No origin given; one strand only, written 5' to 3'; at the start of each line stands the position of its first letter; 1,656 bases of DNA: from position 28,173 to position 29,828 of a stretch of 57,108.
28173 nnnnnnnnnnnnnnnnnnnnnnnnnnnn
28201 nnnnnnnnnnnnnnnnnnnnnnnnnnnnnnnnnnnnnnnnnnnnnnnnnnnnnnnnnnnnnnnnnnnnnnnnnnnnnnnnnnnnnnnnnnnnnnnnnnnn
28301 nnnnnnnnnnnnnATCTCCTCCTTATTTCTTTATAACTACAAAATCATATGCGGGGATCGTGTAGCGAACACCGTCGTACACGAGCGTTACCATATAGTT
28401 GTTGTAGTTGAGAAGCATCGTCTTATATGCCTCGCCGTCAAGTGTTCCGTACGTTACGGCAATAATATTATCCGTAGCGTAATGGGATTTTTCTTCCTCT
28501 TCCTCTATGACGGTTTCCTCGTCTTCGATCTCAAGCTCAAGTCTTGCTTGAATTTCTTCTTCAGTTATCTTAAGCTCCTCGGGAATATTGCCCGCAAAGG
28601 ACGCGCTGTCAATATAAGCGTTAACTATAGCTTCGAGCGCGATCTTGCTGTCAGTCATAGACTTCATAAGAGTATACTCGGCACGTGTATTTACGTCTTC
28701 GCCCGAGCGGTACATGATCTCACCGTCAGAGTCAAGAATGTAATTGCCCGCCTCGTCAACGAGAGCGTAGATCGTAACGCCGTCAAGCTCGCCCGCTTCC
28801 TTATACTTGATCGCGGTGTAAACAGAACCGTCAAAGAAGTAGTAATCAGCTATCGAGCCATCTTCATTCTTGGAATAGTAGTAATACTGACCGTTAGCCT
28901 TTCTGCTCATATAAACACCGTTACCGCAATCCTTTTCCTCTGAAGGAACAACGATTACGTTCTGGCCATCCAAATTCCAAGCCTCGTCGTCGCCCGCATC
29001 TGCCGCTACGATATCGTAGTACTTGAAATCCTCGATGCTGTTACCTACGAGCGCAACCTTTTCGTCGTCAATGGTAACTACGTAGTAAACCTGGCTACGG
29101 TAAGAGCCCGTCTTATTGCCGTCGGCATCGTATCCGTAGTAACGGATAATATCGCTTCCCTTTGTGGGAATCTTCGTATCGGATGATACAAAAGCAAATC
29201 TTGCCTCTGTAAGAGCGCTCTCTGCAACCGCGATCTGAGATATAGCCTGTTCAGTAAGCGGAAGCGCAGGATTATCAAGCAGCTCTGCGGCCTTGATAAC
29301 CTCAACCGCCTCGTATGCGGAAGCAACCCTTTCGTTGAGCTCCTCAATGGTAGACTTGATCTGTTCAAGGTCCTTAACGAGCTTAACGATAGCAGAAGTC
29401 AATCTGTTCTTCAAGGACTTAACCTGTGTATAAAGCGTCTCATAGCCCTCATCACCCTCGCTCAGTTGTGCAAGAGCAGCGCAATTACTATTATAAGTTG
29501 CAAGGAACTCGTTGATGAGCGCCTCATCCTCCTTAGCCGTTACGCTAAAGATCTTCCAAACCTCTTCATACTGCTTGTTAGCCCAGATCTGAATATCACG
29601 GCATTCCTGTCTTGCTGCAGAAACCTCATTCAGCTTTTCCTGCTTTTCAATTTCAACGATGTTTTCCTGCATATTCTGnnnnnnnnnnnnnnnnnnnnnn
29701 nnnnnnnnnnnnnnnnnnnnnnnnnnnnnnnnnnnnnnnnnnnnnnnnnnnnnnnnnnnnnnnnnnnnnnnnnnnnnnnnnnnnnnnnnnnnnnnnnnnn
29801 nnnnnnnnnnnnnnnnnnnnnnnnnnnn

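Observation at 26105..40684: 14-kb seven-gene ABC-type operon built around DUF5696-like and Yip1 proteins, with no ATPase, hydrolase or regulator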

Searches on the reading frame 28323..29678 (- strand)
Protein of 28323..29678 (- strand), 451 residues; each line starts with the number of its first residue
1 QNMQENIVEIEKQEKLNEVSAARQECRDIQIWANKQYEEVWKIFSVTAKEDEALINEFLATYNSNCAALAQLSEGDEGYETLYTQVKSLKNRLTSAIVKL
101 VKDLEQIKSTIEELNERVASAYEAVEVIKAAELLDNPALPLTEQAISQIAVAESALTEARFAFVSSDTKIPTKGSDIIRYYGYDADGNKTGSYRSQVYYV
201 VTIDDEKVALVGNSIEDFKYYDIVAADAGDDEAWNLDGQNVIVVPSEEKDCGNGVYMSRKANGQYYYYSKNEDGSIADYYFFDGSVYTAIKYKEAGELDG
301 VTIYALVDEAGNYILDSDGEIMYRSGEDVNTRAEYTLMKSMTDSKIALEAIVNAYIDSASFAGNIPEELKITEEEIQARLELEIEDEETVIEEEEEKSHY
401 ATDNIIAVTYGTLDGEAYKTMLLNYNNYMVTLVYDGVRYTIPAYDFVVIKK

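Call 58: search_protein_families(library=pfam, proteins=[window:28323-29678:-], max_evalue=1)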
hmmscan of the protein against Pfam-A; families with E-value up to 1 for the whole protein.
window:28323-29678:- (451 aa): 5 families
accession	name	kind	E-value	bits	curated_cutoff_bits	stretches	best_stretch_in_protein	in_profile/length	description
PF07889.17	DUF1664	-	0.0081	16.6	34.6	1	79-129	50-100/124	Protein of unknown function (DUF1664)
PF22638.1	FlgK_D1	-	0.015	15.4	28.6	1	76-135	50-107/233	Flagellar hook-associated protein FlgK helical domain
PF08976.17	EF-hand_11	-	0.02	16.2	21.7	1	26-81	46-101/105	EF-hand domain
PF01599.25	Ribosomal_S27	-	0.25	11.7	22.3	0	240-265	12-37/44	Ribosomal protein S27a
PF15136.11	UPF0449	-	0.5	11.3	27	0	74-119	49-97/98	Uncharacterised protein family UPF0449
